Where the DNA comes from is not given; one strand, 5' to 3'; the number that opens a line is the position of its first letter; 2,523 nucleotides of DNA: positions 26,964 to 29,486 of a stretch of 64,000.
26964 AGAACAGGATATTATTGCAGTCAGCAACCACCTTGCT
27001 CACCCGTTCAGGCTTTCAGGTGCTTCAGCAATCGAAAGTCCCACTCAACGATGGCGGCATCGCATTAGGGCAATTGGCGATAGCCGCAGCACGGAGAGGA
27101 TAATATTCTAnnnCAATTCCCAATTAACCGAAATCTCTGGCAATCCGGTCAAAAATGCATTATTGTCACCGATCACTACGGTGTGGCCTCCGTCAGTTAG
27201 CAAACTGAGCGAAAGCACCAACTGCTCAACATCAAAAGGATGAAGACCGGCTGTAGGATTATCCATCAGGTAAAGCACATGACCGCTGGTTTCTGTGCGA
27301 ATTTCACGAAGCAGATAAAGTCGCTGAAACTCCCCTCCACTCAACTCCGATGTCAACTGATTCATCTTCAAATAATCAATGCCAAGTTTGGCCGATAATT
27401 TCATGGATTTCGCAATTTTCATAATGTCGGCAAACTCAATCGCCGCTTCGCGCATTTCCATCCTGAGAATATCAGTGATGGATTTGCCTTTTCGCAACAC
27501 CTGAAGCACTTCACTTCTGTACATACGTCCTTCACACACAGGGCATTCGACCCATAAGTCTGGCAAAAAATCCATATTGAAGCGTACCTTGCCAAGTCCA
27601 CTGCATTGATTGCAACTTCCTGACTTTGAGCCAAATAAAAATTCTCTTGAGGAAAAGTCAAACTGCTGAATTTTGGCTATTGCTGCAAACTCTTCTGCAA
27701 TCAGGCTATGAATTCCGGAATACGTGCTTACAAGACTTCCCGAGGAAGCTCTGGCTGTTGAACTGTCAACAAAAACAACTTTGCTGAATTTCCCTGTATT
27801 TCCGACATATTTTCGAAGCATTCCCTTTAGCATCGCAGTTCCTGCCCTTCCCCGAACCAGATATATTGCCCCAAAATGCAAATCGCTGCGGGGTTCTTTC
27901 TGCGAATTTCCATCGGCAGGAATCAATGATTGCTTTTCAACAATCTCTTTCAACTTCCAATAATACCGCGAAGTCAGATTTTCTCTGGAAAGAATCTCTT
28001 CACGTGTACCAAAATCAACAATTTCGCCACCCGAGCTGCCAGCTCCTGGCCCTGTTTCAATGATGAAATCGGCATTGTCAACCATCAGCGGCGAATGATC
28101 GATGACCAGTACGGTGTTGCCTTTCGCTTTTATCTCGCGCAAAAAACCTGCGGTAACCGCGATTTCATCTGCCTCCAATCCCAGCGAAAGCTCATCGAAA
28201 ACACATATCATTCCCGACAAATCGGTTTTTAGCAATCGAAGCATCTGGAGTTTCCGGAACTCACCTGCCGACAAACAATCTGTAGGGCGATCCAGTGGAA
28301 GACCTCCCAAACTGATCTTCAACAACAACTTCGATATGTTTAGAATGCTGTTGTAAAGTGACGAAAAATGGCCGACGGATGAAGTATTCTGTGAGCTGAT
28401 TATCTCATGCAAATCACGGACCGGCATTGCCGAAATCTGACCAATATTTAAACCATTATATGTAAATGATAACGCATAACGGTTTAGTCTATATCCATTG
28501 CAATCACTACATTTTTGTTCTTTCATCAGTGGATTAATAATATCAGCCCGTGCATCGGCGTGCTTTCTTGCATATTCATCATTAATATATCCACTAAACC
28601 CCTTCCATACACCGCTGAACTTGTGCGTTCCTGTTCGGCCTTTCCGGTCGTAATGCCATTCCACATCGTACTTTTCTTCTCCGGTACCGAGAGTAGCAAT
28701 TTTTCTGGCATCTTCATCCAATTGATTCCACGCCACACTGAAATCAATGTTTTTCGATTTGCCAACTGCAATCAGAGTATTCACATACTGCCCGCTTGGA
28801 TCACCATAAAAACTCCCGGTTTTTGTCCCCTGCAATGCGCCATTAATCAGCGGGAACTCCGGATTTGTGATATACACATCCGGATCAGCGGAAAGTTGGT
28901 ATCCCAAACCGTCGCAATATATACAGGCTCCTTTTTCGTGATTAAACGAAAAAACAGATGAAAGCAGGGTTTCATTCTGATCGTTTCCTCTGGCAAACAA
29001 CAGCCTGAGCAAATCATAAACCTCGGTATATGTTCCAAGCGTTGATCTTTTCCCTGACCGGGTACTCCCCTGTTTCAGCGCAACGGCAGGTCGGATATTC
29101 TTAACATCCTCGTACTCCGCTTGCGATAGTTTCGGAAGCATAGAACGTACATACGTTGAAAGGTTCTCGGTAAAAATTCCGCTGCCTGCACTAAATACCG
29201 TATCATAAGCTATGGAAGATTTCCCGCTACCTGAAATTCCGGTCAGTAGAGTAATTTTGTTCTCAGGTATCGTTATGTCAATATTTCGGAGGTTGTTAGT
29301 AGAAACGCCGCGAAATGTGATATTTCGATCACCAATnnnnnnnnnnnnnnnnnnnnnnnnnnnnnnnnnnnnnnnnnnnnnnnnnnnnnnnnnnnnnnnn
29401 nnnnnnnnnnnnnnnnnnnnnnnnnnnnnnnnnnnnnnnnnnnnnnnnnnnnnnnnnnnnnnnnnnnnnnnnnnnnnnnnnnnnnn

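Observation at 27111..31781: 1556-aa tandem double UvrA: four ABC modules with alternating intact and degenerate ATP sites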

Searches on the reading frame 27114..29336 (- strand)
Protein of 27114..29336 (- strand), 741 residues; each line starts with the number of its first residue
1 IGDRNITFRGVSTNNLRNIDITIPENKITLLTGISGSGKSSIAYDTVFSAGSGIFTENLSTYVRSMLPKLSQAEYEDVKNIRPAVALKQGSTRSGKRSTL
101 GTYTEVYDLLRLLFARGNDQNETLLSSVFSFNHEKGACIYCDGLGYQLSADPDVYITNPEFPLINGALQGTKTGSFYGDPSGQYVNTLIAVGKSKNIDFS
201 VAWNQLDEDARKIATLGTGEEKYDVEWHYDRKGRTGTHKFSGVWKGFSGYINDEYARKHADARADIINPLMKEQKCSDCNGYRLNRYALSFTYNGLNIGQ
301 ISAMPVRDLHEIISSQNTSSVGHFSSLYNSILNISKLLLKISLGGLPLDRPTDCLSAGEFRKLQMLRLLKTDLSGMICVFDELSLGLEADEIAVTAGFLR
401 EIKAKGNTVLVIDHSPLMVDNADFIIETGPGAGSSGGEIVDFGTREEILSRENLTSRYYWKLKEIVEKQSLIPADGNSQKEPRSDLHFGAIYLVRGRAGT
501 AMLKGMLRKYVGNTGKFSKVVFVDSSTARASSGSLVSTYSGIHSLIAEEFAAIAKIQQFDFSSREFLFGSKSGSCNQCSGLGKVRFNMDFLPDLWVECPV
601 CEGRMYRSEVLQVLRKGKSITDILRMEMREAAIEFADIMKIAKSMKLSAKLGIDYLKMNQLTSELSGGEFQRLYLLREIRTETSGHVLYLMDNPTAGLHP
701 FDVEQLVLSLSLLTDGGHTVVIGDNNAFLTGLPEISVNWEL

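Call 9: search_solved_structures(query=window:27114-29336:-, show_alignments=2)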
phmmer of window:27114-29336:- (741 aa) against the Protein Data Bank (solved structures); distinct sequences matched with E-value up to 0.001: 41.
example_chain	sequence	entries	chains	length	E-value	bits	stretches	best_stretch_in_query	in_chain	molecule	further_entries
9gxk_A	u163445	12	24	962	1.5e-117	397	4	517-709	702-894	UvrABC system protein A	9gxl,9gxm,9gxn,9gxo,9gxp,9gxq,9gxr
9gxu_A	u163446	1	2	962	9.7e-117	394.4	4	517-721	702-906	UvrABC system protein A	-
9gxw_A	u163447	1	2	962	9.9e-117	394.3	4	517-709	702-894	UvrABC system protein A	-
2r6f_A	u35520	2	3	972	1.3e-116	393.9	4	516-720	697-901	Excinuclease ABC subunit A | Excinuclease ABC, A subunit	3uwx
3pih_A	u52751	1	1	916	2.9e-114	386.2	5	561-721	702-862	UvrABC system protein A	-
3zqj_A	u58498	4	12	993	1.3e-111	377.5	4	515-710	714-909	UVRABC SYSTEM PROTEIN A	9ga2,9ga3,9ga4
9ga5_A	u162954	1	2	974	1.4e-111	377.3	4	515-710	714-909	UvrABC system protein A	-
6n9l_A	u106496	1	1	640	7e-106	358.5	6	561-720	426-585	UvrABC system protein A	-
2vf7_A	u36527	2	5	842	5.1e-101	342.4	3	7-449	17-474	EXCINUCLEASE ABC, SUBUNIT A. | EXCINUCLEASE ABC SUBUNIT A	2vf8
3ux8_A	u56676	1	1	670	8.1e-100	338.4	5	516-720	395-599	Excinuclease ABC, A subunit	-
7sh1_A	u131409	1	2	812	1.6e-81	277.9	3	271-723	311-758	Excinuclease ABC subunit UvrA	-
9ody_A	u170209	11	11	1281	1.1e-05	27.3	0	347-470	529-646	ATP-binding cassette, sub-family B (MDR/TAP), member 4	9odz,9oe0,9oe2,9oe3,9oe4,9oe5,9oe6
9oe1_A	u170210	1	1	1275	1.1e-05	27.3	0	347-470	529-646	ATP-binding cassette, sub-family B (MDR/TAP), member 4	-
5yv5_A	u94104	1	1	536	1.1e-05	27.2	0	337-446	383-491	ATPase RIL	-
5gko_A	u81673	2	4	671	1.2e-05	27.2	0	335-448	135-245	Macrolide export ATP-binding/permease protein MacB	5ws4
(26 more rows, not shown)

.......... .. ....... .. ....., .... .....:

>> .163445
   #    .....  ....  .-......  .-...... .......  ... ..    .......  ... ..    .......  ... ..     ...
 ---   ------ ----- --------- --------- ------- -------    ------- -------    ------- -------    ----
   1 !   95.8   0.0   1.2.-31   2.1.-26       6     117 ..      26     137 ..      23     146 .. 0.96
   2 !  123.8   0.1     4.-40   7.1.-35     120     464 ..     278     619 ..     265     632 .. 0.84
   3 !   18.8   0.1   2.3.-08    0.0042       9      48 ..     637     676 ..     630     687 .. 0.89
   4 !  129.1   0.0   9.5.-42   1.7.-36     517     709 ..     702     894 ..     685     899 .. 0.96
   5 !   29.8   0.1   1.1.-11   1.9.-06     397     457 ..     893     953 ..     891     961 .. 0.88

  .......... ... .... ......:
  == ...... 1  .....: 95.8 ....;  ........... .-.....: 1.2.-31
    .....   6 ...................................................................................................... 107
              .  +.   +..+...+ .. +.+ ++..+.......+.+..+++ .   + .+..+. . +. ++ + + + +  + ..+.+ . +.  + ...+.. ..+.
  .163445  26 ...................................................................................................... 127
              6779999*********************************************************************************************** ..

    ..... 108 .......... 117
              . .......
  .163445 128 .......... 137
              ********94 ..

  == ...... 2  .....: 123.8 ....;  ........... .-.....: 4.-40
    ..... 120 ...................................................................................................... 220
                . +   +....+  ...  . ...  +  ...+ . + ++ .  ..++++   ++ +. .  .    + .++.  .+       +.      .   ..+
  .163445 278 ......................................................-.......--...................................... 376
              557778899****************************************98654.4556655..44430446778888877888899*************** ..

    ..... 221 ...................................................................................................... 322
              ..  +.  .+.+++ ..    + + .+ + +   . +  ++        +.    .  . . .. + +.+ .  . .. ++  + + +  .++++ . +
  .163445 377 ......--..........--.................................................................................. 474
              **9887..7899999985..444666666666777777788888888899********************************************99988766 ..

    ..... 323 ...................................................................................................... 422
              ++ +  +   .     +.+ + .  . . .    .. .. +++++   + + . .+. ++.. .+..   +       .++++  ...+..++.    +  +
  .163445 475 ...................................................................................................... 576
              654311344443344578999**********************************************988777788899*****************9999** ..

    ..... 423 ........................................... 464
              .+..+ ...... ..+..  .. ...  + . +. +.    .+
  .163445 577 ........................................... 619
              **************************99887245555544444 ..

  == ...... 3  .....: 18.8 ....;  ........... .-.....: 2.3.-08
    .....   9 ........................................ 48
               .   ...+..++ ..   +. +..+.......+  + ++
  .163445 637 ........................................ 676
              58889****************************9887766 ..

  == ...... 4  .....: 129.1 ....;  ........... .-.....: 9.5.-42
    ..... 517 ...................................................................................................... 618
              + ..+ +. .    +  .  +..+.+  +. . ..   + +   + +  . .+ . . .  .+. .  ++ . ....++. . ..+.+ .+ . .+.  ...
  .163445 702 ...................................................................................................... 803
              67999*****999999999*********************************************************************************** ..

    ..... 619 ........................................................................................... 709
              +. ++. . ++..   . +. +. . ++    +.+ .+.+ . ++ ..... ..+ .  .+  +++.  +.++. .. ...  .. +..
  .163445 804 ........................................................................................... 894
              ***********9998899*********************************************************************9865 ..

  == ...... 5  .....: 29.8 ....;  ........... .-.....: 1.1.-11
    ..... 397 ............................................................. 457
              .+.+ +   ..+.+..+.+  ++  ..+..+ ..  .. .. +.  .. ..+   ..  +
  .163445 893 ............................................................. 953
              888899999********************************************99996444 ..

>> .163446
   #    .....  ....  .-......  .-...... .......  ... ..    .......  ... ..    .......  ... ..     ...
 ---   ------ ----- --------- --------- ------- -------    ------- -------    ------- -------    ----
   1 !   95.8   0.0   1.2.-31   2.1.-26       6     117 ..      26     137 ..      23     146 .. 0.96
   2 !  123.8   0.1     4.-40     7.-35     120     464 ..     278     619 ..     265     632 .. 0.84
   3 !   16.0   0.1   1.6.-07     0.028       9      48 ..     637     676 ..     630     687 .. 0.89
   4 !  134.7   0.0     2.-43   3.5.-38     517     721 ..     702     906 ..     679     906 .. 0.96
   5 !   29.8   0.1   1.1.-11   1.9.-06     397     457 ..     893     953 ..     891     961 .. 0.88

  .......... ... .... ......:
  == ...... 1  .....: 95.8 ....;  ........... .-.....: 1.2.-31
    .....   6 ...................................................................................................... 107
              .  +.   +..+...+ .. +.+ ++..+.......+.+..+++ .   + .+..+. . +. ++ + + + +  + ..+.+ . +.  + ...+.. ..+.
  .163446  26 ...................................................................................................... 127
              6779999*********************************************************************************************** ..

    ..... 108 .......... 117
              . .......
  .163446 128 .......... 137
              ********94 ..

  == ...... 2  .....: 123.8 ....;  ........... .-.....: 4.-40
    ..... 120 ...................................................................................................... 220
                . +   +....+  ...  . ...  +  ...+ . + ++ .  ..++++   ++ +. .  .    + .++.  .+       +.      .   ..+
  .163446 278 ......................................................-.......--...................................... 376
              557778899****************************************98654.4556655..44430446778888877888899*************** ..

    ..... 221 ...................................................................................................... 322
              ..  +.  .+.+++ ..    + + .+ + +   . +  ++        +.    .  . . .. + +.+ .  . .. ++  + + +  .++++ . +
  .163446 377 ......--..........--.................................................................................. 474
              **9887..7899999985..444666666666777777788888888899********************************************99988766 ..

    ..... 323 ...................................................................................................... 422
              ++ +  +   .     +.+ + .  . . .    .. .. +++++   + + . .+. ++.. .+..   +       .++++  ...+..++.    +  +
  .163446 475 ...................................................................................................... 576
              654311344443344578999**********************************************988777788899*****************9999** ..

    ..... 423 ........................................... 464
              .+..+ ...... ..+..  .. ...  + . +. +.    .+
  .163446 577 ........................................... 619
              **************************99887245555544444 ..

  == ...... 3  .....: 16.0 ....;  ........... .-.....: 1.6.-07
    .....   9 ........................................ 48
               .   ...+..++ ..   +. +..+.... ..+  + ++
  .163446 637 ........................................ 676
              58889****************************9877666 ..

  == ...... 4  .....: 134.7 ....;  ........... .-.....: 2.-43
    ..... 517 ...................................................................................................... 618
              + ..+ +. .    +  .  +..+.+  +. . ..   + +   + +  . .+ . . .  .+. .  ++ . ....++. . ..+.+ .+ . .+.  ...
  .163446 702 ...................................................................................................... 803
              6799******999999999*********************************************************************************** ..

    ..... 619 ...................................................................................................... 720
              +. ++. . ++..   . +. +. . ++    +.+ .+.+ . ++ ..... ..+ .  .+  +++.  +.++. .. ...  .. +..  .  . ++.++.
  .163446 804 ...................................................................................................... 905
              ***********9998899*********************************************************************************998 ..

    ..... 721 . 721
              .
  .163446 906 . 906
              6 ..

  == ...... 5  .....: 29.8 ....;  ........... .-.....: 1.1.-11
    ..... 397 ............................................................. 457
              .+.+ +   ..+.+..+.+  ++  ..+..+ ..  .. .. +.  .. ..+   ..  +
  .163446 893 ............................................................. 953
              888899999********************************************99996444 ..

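Call 38: search_protein_representatives(protein=window:27114-29336:-)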
Query: 741 residues. Proteins with E-value up to 0.001 (for the whole library): 25863; up to 1e-10: 12733; up to 1e-30: 2801. The best 150 are listed.
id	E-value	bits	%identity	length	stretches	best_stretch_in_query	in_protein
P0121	3.2e-273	924.9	37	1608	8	6-450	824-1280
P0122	3.7e-269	911.4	38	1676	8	5-458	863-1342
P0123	3.2e-260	881.9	36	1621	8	5-463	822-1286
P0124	3.9e-260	881.6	37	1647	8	5-451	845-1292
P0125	6.5e-252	854.4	35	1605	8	4-459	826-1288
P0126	7.8e-252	854.2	36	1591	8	3-448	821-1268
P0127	9.0e-251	850.7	37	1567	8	6-457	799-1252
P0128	2.4e-247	839.4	36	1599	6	4-444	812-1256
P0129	3.5e-247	838.8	36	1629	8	3-459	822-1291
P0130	3.7e-247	838.7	35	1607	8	4-441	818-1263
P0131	1.1e-246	837.2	36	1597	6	6-722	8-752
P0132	5.6e-246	834.8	36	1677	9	4-451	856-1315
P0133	8.7e-246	834.2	36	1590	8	4-442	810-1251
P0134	9.9e-246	834.0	36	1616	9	4-468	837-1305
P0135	7.6e-242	821.2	35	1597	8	5-459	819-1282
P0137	2.6e-238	809.5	36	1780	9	6-454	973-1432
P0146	5.4e-227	772.1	34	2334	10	517-722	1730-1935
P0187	3.3e-197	673.6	35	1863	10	514-727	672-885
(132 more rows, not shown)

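Call 65: search_protein_families(library=pfam, proteins=[window:27114-29336:-], max_evalue=0.001)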
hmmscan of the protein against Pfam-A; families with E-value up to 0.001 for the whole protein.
window:27114-29336:- (741 aa): 4 families
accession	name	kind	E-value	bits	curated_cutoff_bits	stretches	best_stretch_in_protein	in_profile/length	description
PF17755.6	UvrA_DNA-bind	-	1.4e-09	38.7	23.2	1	151-245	1-90/110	UvrA DNA-binding domain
PF00005.33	ABC_tran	-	2.4e-07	31.8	25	0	16-43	1-28/137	ABC transporter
PF02463.25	SMC_N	-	0.00013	21.9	40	0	24-426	22-209/220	RecF/RecN/SMC N terminal domain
PF00684.25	DnaJ_CXXCXGXG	-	0.00073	20.2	32.7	0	571-604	14-50/65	DnaJ central domain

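Call 93: search_protein_families(library=pfam, proteins=[P0187, P0137, P0146], max_evalue=0.00001)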
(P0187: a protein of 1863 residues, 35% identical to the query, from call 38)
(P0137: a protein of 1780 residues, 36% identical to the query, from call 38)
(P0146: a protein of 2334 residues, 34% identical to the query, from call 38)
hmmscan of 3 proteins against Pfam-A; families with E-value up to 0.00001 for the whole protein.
P0187 (1863 aa): 20 families
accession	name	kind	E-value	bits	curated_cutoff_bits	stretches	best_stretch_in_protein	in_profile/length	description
PF00005.33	ABC_tran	-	3e-37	128.7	25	0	783-854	73-137/137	ABC transporter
PF17760.6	UvrA_inter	-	4.2e-37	126.8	23.3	1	132-237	3-108/109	UvrA interaction domain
PF13304.12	AAA_21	-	5.6e-18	66.5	27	0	504-543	260-299/304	AAA domain, putative AbiEii toxin, Type IV TA system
PF02463.25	SMC_N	-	1.4e-17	64.3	40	0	1567-1825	23-211/220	RecF/RecN/SMC N terminal domain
PF17755.6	UvrA_DNA-bind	-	4.2e-17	62.9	23.2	1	316-388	29-100/110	UvrA DNA-binding domain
PF20703.3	nSTAND1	-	7.6e-16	59.1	27.1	0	1564-1622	29-83/379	Novel STAND NTPase 1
PF13555.12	AAA_29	-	6.3e-15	55.1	27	0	623-644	18-39/61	P-loop containing region of AAA domain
PF13191.12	AAA_16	-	2.5e-11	44.8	32.6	0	628-654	25-51/167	AAA ATPase domain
PF13481.12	AAA_25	-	1.2e-09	38.5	27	0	624-650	30-56/195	AAA domain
PF13401.12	AAA_22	-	2.4e-09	38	27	0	628-654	6-32/130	AAA domain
PF03193.22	RsgA_GTPase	-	1.6e-08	35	30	0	607-649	87-128/174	RsgA GTPase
PF06745.19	ATPase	-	3.2e-08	33.7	26.6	0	972-996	16-40/231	KaiC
PF13671.12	AAA_33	-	7e-08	33.3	27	0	26-49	1-24/143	AAA domain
PF09848.15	SLFN-g3_helicase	-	2.4e-07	30.8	24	0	976-999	2-25/354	Schlafen group 3, DNA/RNA helicase domain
PF13476.12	AAA_23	-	2.6e-07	31.9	27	0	963-991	10-35/201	AAA domain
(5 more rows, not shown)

P0137 (1780 aa): 13 families
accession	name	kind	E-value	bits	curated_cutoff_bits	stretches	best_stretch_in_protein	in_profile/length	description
PF00005.33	ABC_tran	-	1.2e-34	120.3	25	1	638-874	2-137/137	ABC transporter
PF17755.6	UvrA_DNA-bind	-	9.4e-28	97.2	23.2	2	291-364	1-70/110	UvrA DNA-binding domain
PF17760.6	UvrA_inter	-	6.4e-23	81.2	23.3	1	138-241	4-107/109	UvrA interaction domain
PF02463.25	SMC_N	-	1e-17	64.8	40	0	175-570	104-211/220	RecF/RecN/SMC N terminal domain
PF13555.12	AAA_29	-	2.7e-16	59.5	27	0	1468-1495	12-39/61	P-loop containing region of AAA domain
PF20703.3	nSTAND1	-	8.1e-16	59.1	27.1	0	1478-1506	33-60/379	Novel STAND NTPase 1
PF13191.12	AAA_16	-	4.9e-15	56.9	32.6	0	651-689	28-63/167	AAA ATPase domain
PF13476.12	AAA_23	-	3.5e-10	41.3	27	0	1459-1495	3-36/201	AAA domain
PF13304.12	AAA_21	-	7.5e-10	39.8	27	0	1330-1390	234-295/304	AAA domain, putative AbiEii toxin, Type IV TA system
PF13401.12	AAA_22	-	3.3e-08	34.3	27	0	651-674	9-32/130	AAA domain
PF03193.22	RsgA_GTPase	-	3.4e-08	34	30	0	648-668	107-127/174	RsgA GTPase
PF20720.3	nSTAND3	-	1.5e-06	28.4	27.2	0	651-677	21-47/155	Novel STAND NTPase 3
PF13481.12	AAA_25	-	2.7e-06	27.6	27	0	986-1013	26-53/195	AAA domain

P0146 (2334 aa): 18 families
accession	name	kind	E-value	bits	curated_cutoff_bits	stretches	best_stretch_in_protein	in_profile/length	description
PF17760.6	UvrA_inter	-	4.6e-75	248.9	23.3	2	132-238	1-107/109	UvrA interaction domain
PF17755.6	UvrA_DNA-bind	-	4.6e-44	149.6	23.2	2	315-426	1-110/110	UvrA DNA-binding domain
PF00005.33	ABC_tran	-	9.7e-38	130.3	25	0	851-906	85-137/137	ABC transporter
PF20703.3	nSTAND1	-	4.8e-15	56.5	27.1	0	646-690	15-59/379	Novel STAND NTPase 1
PF02463.25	SMC_N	-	1e-14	55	40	0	1682-1705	24-47/220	RecF/RecN/SMC N terminal domain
PF13555.12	AAA_29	-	3.9e-13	49.4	27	0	666-694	24-51/61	P-loop containing region of AAA domain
PF13191.12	AAA_16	-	7.9e-13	49.7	32.6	0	1684-1724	26-63/167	AAA ATPase domain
PF03193.22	RsgA_GTPase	-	3.8e-12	46.8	30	0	665-688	107-130/174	RsgA GTPase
PF13304.12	AAA_21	-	1.4e-10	42.2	27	0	1884-1936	243-296/304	AAA domain, putative AbiEii toxin, Type IV TA system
PF13401.12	AAA_22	-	5.8e-09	36.8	27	0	1683-1709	6-32/130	AAA domain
PF14258.12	DUF4350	-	2.4e-07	31.6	30.4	0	889-951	33-83/181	Domain of unknown function (DUF4350)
PF13481.12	AAA_25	-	4.1e-07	30.2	27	0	1039-1068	25-54/195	AAA domain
PF20720.3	nSTAND3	-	9.4e-07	29.1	27.2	0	1684-1712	19-49/155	Novel STAND NTPase 3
PF05729.18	NACHT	-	1.5e-06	28.6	26.7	0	1685-1711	3-29/167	NACHT domain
PF13476.12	AAA_23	-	2e-06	29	27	0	6-42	2-35/201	AAA domain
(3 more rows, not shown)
